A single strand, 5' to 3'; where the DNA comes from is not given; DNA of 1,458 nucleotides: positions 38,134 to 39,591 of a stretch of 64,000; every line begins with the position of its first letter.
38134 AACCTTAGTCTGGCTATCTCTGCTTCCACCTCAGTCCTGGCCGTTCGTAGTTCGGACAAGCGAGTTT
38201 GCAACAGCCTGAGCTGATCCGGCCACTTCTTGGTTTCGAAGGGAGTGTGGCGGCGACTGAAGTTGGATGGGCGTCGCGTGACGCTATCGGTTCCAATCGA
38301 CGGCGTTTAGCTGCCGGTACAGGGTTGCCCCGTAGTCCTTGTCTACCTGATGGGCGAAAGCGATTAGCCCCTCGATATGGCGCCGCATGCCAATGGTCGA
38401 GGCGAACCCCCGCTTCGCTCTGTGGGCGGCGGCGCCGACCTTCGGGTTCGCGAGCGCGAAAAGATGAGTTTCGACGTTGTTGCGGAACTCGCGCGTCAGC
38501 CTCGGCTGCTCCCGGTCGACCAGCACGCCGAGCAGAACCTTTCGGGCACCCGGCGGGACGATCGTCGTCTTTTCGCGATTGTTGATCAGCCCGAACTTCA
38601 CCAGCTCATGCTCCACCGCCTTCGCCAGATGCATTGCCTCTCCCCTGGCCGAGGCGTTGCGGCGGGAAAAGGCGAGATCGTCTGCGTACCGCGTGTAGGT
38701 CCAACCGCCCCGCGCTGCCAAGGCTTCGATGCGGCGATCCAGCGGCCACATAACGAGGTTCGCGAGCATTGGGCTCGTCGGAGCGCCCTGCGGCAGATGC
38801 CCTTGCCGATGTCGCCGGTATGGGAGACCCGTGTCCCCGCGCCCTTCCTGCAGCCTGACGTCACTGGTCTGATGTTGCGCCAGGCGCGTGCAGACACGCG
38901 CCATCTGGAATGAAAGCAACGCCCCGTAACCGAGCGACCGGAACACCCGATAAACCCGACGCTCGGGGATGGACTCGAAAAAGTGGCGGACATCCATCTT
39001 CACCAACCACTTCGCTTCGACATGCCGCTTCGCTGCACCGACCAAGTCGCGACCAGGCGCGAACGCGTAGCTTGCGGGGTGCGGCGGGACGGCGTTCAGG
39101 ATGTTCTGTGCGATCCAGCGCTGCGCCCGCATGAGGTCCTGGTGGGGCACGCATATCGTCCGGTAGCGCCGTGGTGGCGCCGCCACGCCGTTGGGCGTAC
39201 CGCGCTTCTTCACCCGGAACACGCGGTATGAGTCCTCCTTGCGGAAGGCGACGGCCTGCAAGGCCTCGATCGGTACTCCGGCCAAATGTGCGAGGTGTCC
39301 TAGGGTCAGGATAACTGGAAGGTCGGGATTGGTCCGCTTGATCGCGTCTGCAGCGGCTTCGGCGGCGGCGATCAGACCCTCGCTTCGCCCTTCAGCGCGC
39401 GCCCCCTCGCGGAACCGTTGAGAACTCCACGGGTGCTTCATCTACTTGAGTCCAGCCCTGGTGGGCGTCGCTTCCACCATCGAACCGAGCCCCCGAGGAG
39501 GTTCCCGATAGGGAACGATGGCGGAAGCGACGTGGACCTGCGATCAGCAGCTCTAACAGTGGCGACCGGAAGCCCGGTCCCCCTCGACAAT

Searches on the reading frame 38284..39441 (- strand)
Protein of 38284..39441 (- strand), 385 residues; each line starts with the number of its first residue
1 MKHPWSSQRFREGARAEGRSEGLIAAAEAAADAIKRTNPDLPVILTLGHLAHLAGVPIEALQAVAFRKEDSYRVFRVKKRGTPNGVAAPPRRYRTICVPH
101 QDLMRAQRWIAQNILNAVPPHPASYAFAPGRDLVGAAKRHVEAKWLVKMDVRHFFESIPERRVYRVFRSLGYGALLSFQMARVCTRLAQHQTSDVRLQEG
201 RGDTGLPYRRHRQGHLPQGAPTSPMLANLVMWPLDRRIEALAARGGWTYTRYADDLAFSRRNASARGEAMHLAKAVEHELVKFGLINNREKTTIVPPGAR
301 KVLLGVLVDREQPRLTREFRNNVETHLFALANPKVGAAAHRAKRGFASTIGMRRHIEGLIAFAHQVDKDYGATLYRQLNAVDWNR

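Call 3: search_protein_families(library=pfam, proteins=[window:38284-39441:-], max_evalue=0.01)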
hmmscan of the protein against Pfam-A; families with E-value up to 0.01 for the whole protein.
window:38284-39441:- (385 aa): 1 family
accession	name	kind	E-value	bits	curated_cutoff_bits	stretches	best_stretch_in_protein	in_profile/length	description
PF00078.32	RVT_1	-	6e-22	78.8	29.6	1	81-295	5-192/205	Reverse transcriptase (RNA-dependent DNA polymerase)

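Call 6: search_protein_families(library=padloc, proteins=[window:38284-39441:-], max_evalue=0.001)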
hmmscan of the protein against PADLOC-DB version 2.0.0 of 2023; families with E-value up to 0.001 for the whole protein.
window:38284-39441:- (385 aa): 74 families (the best 25 are shown)
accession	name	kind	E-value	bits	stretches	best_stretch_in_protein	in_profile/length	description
PDLC02944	RT_III-A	-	1.4e-166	554.1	1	3-384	3-371/597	-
PDLC02945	RT_III-A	-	2.9e-75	251.6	1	7-384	5-361/362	-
PDLC02956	RT_XIII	-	6.8e-69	231.1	1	28-381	97-423/469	-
PDLC02949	RT_other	-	1.2e-65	220.7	1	29-384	135-471/481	-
PDLC03740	RT_outgroup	-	3.7e-65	218.7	1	32-383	78-407/407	retron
PDLC02943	RT_III-A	-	1.2e-64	216.3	2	37-185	15-154/322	-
PDLC02946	RT_III-A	-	3.6e-64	215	2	213-384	168-330/330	-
PDLC02942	RT_III-A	-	4.1e-63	211.5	1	7-369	7-324/341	-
PDLC02941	RT_II-A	-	2.3e-60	202.3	2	213-377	147-292/309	-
PDLC02948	RT_IX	-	2.3e-49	166.2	2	213-339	176-298/317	-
PDLC02960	RT-Protease_XI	-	4.7e-49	165.7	1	46-378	8-311/506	single gene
PDLC02962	RT-TIR_XII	-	1.1e-48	164.3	2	213-373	150-320/478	single gene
PDLC02959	RT-Protease_XI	-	1.6e-48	163.9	1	45-378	9-314/510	single gene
PDLC02961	RT-TIR_XII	-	2e-48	163.5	2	213-373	152-319/475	single gene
PDLC03739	RT_Ec107-like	-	8.6e-46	154.7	2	213-369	144-293/307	retron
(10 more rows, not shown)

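Call 7: search_protein_families(library=ncbifam, proteins=[window:38284-39441:-], max_evalue=0.001)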
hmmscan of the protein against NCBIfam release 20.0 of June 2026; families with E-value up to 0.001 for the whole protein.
window:38284-39441:- (385 aa): 7 families
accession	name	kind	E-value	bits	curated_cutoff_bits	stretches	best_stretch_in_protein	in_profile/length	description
NF038233.2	retron_St85_RT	exception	1.6e-51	175.3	235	1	50-377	3-287/289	retron St85 family RNA-directed DNA polymerase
NF042941.1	Retron_TIR_antiphage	equivalog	2.6e-35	122.1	600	2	213-367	137-305/464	TIR domain-containing anti-phage reverse transcriptase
NF038237.1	retron_Ec67_fus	exception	3.2e-34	118.3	450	1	46-368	9-316/572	retron Ec67 family RNA-directed DNA polymerase/endonuclease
TIGR04416.1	group_II_RT_mat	equivalog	9.6e-16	57.8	300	1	121-307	95-266/353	group II intron reverse transcriptase/maturase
NF041747.1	Drt3a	equivalog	2.9e-11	43.3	200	1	143-296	110-239/412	antiviral reverse transcriptase Drt3a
NF041746.1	Drt2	equivalog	8.9e-11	41.6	390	1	210-295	218-299/416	antiviral reverse transcriptase Drt2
NF041749.1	Drt4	equivalog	0.00024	20.2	450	0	216-295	195-267/489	antiviral reverse transcriptase Drt4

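Call 9: find_homologous_proteins(query=window:38284-39441:-, max_evalue=1e-30)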
Query window:38284-39441:- (385 aa): 2240 proteins with E <= 1e-30 among 8000 candidates; the best 120 are listed.
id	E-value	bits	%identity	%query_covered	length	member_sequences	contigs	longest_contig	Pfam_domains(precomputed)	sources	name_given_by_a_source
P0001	3.1e-249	845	96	100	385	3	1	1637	PF00078.33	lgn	-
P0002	4.1e-241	818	93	100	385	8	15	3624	PF00078.33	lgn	-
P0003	6.6e-237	804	92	100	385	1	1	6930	PF00078.33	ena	-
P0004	9.2e-195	665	75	100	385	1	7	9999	PF00078.33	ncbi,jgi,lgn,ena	jgi:RNA-directed DNA polymerase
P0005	2.8e-194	664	76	100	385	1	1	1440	PF00078.33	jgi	jgi:RNA-directed DNA polymerase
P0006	7.9e-194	662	75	100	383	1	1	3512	PF00078.33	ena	-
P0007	1.5e-192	658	75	100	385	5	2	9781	PF00078.33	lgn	-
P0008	3.9e-190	650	74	100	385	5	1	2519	PF00078.33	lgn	-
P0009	4.3e-190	650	74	100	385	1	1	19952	PF00078.33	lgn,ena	-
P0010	1.8e-189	648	74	100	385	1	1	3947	PF00078.33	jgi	jgi:RNA-directed DNA polymerase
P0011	1.4e-188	645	74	100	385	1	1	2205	PF00078.33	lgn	-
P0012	4.5e-188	643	73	100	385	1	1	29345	PF00078.33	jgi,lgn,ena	-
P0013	2.2e-187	641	73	100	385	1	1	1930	PF00078.33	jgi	jgi:RNA-directed DNA polymerase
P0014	3.6e-187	640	72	100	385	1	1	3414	PF00078.33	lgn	-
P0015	1.9e-186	638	74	100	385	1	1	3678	PF00078.33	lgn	-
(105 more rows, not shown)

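Call 13: find_related_loci(query=A1, collection=genome_contigs, flank=7000)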
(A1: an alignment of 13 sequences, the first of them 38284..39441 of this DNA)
Query A1 (385 aa) in genome_contigs; peptide patterns used: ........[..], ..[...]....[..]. (x = any residue, [..] = any of these).
371 stretches matched a pattern; 327 encode a relative of the query (tblastn E <= 1e-3); the best 80 are kept; 80 distinct loci.
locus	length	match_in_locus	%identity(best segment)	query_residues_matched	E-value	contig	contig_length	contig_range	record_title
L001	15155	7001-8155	72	1-385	0e+0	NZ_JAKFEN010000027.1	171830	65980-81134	MAG: Phenylobacterium sp. isolate LC074 contig-124_56, whole genome shotgun sequence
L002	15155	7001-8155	74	1-385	0e+0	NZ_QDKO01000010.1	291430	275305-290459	Caulobacter radicis strain 695 NODE_5_length_291430_cov_70.6599, whole genome shotgun sequence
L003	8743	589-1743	71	1-384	0e+0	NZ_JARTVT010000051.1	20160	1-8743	Mesorhizobium sp. WSM4976 contig51, whole genome shotgun sequence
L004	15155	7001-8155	71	1-385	1e-177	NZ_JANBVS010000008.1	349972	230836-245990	Bradyrhizobium sp. SRS-191 SRS191_Assembly_contig_8, whole genome shotgun sequence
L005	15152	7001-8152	65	1-385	1e-163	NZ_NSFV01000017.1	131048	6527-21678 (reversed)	Mesorhizobium sp. WSM4311 contig_17, whole genome shotgun sequence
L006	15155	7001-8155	66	1-385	4e-163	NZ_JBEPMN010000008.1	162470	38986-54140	Aquamicrobium ahrensii strain DSM 19730 Ga0480235_08, whole genome shotgun sequence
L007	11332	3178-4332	66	1-385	7e-163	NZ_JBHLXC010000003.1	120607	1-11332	Pseudochelatococcus lubricantis strain CCM 8528 platanus_K_default_3, whole genome shotgun sequence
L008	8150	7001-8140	64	1-384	3e-160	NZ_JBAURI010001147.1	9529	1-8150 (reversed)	MAG: Bradyrhizobium sp. isolate MFD01703_ilm_asm_bin15 k127_287539, whole genome shotgun sequence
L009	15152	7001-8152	66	1-385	6e-159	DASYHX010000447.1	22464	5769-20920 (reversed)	MAG TPA_asm: Pseudorhizobium sp. isolate SMAG_U4251 k141_16847, whole genome shotgun sequence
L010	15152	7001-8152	66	1-384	2e-157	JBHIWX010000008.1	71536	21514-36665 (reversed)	MAG: Rhizobiaceae bacterium isolate MAG35 WDNA05_bin.19.orig_8, whole genome shotgun sequence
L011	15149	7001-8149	65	1-384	3e-156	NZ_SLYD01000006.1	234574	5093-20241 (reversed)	Sphingomonas sp. PP-F2F-A104-K0414 Ga0191680_106, whole genome shotgun sequence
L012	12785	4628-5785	61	1-385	8e-153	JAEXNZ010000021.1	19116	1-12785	MAG: Proteobacteria bacterium isolate OH_HBrB_115 k127_254481, whole genome shotgun sequence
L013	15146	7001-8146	60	1-383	3e-149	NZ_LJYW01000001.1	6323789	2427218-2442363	Prosthecomicrobium hirschii strain 16 C1, whole genome shotgun sequence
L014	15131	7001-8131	61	1-384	5e-149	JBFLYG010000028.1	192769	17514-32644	MAG: Pseudomonadota bacterium isolate MAG079 MAG079_28, whole genome shotgun sequence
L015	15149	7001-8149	60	1-384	4e-149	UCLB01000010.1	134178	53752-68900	Rhizobiales bacterium isolate AFS091568 genome assembly, contig: contig_10, whole genome shotgun sequence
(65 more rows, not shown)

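Call 38: find_encoding_contigs(protein=P0003, flank=8000, max_places=2)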
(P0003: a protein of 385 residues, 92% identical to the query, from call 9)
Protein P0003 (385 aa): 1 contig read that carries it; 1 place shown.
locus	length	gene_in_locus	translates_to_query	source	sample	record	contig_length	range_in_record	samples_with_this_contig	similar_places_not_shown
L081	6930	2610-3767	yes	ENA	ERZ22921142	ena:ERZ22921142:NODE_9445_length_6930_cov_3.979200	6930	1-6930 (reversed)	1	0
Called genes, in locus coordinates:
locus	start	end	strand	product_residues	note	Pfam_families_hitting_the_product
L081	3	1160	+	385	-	?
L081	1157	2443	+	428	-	PF24390:PRTase-CE, PF24409:wHTH-PRTase_assc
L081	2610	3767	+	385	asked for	PF00078:RVT_1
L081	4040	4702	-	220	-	PF02586:SRAP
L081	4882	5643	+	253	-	-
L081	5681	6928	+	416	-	?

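Call 39: find_encoding_contigs(protein=P0009, flank=8000, max_places=2)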
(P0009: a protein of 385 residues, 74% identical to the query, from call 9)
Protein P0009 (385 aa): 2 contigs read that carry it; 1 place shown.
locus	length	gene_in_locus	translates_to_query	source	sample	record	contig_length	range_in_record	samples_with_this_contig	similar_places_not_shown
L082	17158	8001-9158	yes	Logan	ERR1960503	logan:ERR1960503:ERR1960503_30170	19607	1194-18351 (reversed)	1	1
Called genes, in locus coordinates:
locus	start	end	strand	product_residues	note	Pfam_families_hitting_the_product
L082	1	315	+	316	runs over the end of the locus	-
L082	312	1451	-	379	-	PF02784:Orn_Arg_deC_N, PF00278:Orn_DAP_Arg_deC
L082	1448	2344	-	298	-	PF00892:EamA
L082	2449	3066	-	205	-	PF00589:Phage_integrase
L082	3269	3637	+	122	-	-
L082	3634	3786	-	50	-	-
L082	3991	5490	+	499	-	-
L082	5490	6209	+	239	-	PF14518:Haem_oxygenas_2 (weak)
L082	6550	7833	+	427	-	PF24390:PRTase-CE, PF24409:wHTH-PRTase_assc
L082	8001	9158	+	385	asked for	PF00078:RVT_1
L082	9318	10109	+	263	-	-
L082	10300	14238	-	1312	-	PF02463:SMC_N (faint), PF13476:AAA_23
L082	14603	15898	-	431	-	PF00383:dCMP_cyt_deam_1, PF14437:MafB19-deam, PF13847:Methyltransf_31, PF08241:Methyltransf_11, PF08242:Methyltransf_12 (weak), PF13649:Methyltransf_25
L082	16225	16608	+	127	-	-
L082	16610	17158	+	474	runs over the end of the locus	-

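Call 40: find_encoding_contigs(protein=P0012, flank=8000, max_places=2)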
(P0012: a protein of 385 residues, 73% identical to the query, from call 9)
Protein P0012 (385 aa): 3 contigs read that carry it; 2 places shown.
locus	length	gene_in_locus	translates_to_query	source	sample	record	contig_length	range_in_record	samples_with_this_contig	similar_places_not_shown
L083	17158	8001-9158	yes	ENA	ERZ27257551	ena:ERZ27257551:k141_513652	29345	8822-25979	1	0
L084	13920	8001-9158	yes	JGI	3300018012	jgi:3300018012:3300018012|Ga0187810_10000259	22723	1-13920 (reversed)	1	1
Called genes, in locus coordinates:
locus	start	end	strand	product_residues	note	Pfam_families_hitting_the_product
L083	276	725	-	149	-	-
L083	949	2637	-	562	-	PF02195:ParB_N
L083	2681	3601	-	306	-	PF08401:ArdcN, PF18818:MPTase-PolyVal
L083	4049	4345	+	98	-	PF05015:HigB-like_toxin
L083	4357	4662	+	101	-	PF01381:HTH_3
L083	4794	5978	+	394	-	PF06114:Peptidase_M78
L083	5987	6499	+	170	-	PF14367:DUF4411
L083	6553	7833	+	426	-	PF24390:PRTase-CE, PF24409:wHTH-PRTase_assc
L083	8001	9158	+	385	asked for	PF00078:RVT_1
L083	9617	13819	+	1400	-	PF05729:NACHT, PF13191:AAA_16 (weak), PF24883:NPHP3_N (faint)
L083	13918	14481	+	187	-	PF01066:CDP-OH_P_transf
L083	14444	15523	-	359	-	-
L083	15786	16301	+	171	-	-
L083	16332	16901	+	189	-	-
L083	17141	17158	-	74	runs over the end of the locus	PF12728:HTH_17 (weak)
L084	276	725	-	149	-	-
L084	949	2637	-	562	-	PF02195:ParB_N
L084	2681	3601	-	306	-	PF08401:ArdcN, PF18818:MPTase-PolyVal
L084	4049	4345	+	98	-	PF05015:HigB-like_toxin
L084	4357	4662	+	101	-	PF01381:HTH_3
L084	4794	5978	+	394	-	PF06114:Peptidase_M78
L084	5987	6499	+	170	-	PF14367:DUF4411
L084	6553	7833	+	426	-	PF24390:PRTase-CE, PF24409:wHTH-PRTase_assc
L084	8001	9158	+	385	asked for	PF00078:RVT_1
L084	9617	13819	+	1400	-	PF05729:NACHT, PF13191:AAA_16 (weak), PF24883:NPHP3_N (faint)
